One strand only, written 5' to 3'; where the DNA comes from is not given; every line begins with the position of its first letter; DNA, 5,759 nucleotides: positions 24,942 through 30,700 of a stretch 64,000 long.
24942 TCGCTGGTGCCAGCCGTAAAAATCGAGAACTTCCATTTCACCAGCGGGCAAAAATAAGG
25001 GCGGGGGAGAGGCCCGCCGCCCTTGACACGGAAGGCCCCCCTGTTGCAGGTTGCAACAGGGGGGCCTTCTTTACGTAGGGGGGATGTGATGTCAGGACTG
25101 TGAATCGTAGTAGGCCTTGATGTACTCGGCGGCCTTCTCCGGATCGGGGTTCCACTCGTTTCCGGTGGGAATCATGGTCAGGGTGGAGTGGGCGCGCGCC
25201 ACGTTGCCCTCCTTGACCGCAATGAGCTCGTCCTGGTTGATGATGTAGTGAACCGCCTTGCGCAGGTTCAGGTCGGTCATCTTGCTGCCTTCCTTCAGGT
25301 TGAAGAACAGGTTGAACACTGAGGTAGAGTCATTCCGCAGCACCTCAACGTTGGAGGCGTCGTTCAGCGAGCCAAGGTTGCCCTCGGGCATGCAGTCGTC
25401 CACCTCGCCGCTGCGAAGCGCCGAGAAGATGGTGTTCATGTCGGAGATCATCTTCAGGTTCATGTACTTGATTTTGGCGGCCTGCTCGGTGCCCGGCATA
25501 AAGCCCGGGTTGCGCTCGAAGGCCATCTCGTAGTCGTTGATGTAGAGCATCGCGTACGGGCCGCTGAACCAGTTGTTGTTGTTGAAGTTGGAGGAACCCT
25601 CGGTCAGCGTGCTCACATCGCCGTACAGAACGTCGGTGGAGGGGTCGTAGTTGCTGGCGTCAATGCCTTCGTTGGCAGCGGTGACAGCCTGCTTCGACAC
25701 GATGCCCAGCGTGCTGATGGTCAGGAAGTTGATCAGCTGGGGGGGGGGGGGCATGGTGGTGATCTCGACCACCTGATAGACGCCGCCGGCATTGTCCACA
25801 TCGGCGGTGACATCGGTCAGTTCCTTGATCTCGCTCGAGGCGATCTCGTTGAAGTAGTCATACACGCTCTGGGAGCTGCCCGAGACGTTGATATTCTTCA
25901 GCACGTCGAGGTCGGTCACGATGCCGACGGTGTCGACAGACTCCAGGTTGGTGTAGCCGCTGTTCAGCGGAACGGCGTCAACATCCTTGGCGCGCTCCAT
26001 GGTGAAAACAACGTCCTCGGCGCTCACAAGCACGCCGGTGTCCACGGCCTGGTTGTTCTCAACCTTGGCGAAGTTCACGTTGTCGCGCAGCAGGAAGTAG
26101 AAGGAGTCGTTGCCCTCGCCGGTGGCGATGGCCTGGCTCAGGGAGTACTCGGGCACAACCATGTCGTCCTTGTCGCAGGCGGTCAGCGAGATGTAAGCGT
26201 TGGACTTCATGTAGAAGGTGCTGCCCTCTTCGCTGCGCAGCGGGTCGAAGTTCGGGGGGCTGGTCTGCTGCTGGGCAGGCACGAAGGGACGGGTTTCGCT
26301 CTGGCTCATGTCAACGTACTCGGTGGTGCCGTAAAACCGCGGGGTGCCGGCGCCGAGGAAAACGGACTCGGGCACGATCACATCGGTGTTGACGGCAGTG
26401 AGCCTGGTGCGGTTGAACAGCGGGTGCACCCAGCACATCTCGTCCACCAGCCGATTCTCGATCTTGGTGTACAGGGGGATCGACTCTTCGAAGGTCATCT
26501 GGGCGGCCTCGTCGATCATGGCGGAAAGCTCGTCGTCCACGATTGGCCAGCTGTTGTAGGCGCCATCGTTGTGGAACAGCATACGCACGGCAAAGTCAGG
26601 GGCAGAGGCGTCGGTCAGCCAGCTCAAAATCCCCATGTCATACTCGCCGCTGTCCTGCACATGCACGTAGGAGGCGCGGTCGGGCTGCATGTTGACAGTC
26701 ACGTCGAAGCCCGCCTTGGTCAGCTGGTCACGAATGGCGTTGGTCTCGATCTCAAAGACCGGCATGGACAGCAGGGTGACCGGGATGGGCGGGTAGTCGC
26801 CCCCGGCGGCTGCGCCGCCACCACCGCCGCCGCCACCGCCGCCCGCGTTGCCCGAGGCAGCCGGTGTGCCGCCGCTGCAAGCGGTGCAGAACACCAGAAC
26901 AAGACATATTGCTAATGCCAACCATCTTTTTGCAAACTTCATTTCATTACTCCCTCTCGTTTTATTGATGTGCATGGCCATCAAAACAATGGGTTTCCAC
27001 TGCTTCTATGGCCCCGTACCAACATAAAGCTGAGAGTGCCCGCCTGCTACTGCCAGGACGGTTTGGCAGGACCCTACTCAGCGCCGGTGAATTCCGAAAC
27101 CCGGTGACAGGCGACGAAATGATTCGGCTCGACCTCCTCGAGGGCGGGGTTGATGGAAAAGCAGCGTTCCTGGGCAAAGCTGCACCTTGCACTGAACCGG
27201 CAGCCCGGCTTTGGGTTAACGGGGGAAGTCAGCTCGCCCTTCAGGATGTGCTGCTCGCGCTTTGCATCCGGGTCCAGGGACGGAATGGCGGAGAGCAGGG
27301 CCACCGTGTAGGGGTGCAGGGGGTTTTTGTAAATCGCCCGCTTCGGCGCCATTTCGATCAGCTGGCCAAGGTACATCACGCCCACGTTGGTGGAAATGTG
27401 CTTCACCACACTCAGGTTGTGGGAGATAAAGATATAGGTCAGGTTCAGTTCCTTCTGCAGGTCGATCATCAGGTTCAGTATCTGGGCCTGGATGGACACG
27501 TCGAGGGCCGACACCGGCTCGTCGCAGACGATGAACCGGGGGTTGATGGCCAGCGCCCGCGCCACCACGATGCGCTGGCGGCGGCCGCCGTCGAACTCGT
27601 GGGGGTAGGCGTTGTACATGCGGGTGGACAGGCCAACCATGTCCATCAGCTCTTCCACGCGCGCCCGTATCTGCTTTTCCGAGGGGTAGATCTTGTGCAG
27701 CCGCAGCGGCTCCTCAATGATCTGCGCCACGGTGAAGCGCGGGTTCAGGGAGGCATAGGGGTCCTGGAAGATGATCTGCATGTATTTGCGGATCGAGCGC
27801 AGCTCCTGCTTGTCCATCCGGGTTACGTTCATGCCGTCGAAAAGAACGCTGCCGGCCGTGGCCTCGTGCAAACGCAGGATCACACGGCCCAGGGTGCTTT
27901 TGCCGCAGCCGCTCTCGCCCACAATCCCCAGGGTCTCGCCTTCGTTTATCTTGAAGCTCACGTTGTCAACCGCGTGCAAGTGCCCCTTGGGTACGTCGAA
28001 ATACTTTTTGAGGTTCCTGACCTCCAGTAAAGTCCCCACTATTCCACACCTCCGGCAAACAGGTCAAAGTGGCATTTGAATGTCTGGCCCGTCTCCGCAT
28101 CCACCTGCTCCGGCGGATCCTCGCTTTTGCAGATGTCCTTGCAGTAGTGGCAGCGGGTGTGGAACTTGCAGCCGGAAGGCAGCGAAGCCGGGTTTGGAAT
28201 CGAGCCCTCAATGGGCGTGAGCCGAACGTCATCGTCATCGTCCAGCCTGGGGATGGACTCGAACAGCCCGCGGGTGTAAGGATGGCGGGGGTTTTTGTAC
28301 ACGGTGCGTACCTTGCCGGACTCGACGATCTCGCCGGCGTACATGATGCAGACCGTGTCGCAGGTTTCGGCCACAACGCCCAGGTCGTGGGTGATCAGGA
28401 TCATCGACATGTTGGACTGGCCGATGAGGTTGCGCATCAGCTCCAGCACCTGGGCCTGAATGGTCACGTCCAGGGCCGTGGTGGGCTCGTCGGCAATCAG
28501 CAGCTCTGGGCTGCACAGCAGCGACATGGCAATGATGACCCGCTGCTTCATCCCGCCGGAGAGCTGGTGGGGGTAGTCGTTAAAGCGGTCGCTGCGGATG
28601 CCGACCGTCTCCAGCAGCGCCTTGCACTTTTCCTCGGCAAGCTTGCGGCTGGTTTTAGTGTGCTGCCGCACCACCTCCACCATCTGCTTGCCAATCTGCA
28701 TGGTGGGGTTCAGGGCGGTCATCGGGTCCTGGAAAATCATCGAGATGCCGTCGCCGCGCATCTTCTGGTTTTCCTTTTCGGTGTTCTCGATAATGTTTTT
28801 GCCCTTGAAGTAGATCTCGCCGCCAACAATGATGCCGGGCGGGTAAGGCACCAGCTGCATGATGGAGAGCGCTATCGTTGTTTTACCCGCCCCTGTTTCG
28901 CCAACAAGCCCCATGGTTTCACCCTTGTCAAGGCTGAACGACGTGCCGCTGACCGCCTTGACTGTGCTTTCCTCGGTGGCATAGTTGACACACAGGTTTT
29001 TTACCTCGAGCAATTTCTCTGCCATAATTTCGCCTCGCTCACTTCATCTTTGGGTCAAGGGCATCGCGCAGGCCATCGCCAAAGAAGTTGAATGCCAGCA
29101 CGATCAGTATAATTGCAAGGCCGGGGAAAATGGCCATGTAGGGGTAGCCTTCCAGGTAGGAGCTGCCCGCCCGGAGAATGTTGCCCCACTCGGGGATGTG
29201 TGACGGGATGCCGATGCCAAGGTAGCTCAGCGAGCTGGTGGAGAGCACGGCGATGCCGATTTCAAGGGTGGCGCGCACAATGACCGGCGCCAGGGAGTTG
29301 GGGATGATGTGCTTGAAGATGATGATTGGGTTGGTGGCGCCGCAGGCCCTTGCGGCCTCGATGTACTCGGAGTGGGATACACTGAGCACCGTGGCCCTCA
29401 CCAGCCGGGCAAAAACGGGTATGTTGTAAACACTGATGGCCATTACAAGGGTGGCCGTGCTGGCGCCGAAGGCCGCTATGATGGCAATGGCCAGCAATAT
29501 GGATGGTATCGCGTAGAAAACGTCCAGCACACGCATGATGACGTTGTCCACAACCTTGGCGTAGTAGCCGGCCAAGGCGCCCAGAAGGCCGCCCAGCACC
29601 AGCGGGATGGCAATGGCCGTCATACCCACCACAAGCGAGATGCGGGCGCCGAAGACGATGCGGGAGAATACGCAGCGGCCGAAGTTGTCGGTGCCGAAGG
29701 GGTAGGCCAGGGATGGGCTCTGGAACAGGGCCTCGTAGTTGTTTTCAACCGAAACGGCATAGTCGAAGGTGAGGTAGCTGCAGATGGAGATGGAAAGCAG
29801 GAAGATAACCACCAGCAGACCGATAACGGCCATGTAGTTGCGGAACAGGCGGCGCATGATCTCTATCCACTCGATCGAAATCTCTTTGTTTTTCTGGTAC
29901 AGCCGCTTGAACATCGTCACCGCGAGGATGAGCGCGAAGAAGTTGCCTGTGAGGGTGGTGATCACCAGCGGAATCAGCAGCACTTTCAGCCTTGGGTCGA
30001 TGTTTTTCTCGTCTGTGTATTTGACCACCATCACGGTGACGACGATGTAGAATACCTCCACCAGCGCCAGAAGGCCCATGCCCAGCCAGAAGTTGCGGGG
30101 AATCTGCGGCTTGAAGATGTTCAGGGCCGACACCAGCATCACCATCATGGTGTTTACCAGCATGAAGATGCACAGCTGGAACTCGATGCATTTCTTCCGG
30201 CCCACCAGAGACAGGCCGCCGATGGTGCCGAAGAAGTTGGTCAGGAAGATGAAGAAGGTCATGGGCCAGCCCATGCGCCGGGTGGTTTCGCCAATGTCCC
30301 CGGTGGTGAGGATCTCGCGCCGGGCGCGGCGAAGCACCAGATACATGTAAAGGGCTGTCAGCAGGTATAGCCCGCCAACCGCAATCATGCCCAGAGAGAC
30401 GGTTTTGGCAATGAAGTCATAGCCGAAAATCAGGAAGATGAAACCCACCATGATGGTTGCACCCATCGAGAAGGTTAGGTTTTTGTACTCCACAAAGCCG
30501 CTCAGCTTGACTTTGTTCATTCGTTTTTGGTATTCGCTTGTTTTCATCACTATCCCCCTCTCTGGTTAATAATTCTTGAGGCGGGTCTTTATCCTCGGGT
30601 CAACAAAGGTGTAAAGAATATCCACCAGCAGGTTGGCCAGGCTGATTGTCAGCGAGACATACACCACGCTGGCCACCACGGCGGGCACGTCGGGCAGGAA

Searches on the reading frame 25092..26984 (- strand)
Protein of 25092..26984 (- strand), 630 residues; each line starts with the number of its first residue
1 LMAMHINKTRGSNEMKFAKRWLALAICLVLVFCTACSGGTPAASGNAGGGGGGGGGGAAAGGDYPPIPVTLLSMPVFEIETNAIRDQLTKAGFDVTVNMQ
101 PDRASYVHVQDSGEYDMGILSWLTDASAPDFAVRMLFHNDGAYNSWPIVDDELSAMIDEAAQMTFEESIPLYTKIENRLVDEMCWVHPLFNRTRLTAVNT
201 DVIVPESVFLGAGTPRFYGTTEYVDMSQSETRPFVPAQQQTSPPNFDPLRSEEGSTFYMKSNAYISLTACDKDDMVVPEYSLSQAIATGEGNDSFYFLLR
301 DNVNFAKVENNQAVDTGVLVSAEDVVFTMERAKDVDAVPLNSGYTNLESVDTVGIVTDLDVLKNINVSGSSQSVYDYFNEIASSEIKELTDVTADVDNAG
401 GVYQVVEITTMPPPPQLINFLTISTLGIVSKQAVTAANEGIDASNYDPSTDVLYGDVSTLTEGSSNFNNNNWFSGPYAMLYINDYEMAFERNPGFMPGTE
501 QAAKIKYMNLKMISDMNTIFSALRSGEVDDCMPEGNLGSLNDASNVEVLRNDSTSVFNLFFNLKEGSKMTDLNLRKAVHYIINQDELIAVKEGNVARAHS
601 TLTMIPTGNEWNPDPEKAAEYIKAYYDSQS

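Call 61: search_protein_families(library=pfam, proteins=[window:25092-26984:-], max_evalue=0.00001)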
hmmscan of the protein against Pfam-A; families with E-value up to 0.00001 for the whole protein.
window:25092-26984:- (630 aa): 1 family
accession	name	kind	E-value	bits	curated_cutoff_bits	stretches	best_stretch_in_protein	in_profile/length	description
PF00496.27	SBP_bac_5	-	4.2e-32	112.1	32.4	2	297-623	21-274/368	Bacterial extracellular solute-binding proteins, family 5 Middle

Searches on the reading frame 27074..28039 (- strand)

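Call 61: search_protein_families(library=pfam, proteins=[window:27074-28039:-], max_evalue=0.00001)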
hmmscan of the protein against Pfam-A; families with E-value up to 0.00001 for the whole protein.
window:27074-28039:- (321 aa): 2 families
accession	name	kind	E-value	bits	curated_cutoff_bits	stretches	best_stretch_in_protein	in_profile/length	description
PF00005.33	ABC_tran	-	9.8e-31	107.6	25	1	25-176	2-136/137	ABC transporter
PF08352.17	oligo_HPY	-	4.7e-20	72.2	27.1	1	228-293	1-65/65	Oligopeptide/dipeptide transporter, C-terminal region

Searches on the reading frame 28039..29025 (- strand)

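Call 61: search_protein_families(library=pfam, proteins=[window:28039-29025:-], max_evalue=0.00001)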
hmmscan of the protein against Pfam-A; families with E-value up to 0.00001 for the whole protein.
window:28039-29025:- (328 aa): 2 families
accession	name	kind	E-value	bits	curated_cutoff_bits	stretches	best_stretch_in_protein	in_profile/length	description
PF00005.33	ABC_tran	-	6.2e-28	98.5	25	1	27-183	3-137/137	ABC transporter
PF08352.17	oligo_HPY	-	1.2e-21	77.3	27.1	1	234-299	1-65/65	Oligopeptide/dipeptide transporter, C-terminal region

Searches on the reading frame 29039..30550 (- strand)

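Call 61: search_protein_families(library=pfam, proteins=[window:29039-30550:-], max_evalue=0.00001)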
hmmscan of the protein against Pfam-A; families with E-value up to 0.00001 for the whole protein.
window:29039-30550:- (503 aa): 2 families
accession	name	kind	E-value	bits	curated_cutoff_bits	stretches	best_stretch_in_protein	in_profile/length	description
PF00528.27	BPD_transp_1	-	4.3e-33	115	26.4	1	320-503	1-183/184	Binding-protein-dependent transport system inner membrane component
PF12911.12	OppC_N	-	5.8e-07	29.7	23.9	1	228-279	3-53/53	N-terminal TM domain of oligopeptide transport permease C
